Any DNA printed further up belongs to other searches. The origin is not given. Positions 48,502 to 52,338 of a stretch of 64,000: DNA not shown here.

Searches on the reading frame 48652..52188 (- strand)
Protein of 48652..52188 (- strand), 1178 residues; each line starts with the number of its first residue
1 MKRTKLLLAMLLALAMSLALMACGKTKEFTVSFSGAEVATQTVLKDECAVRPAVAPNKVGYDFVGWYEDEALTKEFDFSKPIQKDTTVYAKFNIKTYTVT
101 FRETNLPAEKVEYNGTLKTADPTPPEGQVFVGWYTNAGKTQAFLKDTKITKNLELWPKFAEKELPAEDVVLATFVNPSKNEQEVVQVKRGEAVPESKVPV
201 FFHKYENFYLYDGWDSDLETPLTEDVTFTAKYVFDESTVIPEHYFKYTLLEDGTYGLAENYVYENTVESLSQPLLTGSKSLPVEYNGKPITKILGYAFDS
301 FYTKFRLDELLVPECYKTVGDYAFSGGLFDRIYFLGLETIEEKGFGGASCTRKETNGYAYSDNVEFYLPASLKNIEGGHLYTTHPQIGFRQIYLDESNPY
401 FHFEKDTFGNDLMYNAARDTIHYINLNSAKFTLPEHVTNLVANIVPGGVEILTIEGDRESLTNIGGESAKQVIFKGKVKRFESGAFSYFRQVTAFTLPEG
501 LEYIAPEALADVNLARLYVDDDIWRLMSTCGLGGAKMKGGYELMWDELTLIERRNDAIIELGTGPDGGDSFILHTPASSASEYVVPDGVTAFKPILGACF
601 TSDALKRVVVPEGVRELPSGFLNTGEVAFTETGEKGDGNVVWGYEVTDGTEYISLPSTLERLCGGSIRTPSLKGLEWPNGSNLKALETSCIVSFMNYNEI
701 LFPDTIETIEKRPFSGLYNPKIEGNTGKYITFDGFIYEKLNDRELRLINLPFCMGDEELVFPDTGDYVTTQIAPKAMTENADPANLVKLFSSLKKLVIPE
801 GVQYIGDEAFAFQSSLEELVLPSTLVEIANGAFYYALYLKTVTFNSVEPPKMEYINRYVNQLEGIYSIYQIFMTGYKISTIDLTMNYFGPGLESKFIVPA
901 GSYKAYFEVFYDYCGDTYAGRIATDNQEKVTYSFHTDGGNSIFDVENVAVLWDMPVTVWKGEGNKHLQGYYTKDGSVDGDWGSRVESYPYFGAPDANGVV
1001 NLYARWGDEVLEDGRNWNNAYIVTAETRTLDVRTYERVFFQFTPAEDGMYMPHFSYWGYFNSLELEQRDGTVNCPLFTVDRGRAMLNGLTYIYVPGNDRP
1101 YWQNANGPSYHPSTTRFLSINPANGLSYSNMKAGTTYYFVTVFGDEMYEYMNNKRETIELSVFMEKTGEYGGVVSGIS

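Call 5: search_protein_families(library=ncbifam, proteins=[window:48652-52188:-])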
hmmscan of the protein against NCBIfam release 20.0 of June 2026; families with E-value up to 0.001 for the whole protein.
window:48652-52188:- (1178 aa): 5 families
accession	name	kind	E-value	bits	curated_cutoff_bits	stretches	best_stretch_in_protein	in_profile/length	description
NF033188.1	internalin_H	exception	1.7e-11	43.5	1050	1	39-168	355-489/548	InlH/InlC2 family class 1 internalin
NF033189.1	internalin_A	exception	1.9e-11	43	1600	1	26-162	564-705/799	class 1 internalin InlA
NF047961.1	adhesin_HupY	equivalog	3.6e-10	38.6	1250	1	792-836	187-231/978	leucine-rich repeat adhesin HupY/LrrG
TIGR02543.1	List_Bact_rpt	repeat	2e-08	34.4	20.95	1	56-95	1-43/44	TIGR02543 family repeat protein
NF052328.1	NeuramTDE0471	equivalog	0.00019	20.3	900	0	35-96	57-120/538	neuraminidase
